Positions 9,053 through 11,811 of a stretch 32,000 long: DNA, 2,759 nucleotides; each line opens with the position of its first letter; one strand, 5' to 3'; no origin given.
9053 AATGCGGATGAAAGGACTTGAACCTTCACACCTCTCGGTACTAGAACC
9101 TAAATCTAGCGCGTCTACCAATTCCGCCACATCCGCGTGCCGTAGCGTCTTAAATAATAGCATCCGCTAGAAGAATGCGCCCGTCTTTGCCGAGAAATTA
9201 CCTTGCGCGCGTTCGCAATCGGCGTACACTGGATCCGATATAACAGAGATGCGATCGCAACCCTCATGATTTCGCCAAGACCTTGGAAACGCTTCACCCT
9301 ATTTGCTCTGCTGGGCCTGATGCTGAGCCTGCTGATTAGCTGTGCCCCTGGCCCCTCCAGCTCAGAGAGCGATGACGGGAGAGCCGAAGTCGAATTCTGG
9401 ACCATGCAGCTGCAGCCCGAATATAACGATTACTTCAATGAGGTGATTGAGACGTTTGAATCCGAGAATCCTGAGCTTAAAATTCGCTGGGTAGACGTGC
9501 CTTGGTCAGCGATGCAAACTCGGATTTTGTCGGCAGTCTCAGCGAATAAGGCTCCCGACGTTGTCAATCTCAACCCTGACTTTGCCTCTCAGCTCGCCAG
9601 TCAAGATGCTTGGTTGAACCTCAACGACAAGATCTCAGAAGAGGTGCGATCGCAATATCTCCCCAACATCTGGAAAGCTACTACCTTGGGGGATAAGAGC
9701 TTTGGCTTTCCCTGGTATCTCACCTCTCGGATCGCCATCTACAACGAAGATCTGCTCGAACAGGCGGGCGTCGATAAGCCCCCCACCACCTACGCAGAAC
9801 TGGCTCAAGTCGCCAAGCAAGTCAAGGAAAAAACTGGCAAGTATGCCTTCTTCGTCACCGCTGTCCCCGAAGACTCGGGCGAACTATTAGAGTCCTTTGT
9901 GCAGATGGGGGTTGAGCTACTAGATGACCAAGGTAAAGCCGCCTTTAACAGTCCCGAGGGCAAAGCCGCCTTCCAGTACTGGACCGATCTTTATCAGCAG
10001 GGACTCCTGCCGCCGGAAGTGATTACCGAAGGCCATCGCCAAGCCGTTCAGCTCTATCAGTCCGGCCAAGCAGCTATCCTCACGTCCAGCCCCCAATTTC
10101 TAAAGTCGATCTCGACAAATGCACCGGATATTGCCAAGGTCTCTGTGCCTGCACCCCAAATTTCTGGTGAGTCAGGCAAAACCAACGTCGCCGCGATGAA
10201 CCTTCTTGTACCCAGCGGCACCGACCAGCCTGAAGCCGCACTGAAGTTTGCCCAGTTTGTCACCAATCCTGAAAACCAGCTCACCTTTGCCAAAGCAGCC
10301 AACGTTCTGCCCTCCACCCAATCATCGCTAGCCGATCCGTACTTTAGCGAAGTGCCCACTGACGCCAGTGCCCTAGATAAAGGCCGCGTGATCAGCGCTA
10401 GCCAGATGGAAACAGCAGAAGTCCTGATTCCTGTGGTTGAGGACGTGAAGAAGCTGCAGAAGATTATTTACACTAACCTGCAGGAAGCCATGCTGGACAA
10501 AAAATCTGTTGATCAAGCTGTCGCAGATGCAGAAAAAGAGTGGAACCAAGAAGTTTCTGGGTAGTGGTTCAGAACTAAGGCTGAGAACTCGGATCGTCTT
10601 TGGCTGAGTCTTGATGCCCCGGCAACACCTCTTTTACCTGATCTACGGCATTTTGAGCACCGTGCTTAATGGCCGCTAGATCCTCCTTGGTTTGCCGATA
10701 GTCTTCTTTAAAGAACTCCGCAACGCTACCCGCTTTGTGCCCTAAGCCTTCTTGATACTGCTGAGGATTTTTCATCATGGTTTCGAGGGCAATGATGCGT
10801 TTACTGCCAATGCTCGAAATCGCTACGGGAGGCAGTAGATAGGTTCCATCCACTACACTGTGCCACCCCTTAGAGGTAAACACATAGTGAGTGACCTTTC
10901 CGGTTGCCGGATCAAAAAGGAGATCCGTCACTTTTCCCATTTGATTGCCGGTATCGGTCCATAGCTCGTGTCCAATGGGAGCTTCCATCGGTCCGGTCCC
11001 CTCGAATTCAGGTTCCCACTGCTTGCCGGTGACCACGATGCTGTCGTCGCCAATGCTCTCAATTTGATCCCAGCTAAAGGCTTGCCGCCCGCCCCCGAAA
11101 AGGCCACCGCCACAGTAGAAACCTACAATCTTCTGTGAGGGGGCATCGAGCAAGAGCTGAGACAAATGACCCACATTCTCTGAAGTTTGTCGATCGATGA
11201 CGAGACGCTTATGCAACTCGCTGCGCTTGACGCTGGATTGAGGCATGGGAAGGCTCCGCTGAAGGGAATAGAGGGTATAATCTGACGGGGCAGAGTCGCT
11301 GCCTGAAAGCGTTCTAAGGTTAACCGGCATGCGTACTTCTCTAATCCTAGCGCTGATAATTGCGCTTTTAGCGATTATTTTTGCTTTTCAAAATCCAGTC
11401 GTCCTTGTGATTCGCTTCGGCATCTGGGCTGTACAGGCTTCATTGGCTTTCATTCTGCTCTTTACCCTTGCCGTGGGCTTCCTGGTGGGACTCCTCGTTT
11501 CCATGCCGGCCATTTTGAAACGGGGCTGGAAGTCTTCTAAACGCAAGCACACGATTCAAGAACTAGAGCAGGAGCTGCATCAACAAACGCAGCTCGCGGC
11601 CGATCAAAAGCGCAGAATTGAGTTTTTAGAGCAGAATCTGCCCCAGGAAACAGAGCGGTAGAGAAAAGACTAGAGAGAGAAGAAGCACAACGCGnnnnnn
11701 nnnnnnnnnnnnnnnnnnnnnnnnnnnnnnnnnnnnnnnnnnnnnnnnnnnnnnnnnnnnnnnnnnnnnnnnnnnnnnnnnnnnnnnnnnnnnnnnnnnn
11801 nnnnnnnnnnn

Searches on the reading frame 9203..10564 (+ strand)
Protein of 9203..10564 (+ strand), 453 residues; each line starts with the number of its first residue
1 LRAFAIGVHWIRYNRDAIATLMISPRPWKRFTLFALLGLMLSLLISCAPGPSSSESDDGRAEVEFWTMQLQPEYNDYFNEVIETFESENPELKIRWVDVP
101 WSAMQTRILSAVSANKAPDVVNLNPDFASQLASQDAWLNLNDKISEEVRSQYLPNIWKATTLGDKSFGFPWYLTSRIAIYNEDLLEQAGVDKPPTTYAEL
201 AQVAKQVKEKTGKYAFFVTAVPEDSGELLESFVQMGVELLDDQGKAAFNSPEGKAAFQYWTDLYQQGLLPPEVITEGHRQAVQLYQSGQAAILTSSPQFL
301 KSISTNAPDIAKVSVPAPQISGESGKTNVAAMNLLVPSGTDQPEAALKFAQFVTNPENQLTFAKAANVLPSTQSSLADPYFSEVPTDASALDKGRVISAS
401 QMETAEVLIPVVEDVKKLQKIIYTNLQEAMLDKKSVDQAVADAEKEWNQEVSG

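Call 39: search_protein_families(library=pfam, proteins=[window:9203-10564:+], max_evalue=0.001)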
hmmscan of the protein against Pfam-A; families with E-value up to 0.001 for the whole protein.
window:9203-10564:+ (453 aa): 3 families
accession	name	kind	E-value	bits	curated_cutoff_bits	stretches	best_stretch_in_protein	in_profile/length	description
PF01547.30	SBP_bac_1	-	1.9e-46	159.9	26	1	74-359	4-306/307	Bacterial extracellular solute-binding protein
PF13416.11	SBP_bac_8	-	6.9e-41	141.3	27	1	81-382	2-272/279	Bacterial extracellular solute-binding protein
PF13531.11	SBP_bac_11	-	0.00014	22.1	25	0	249-364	109-223/227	Bacterial extracellular solute-binding protein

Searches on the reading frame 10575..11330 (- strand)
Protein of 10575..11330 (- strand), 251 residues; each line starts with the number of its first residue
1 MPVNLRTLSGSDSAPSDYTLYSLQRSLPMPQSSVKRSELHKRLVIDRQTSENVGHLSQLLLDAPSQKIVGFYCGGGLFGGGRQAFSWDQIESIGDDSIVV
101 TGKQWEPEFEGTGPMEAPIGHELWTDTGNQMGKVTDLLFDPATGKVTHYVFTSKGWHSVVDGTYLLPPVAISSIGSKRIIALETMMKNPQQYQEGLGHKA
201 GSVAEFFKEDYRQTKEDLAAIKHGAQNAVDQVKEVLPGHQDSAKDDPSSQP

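Call 39: search_protein_families(library=pfam, proteins=[window:10575-11330:-], max_evalue=0.001)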
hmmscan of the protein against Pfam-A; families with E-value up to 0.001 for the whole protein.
window:10575-11330:- (251 aa): 1 family
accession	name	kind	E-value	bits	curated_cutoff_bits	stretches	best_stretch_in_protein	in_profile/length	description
PF05239.21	PRC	-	3e-16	59.6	21.2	2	118-181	9-71/78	PRC-barrel domain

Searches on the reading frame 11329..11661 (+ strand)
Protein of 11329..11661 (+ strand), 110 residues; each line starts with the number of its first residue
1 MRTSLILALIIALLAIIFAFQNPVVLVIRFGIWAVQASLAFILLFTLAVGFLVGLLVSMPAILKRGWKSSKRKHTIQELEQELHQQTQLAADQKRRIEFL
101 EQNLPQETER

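Call 39: search_protein_families(library=pfam, proteins=[window:11329-11661:+], max_evalue=0.001)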
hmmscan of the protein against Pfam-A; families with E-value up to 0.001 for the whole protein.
window:11329-11661:+ (110 aa): 1 family
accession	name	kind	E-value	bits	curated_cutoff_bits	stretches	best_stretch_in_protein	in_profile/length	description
PF06305.16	LapA_dom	-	7.9e-15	55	28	1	21-83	1-63/64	Lipopolysaccharide assembly protein A domain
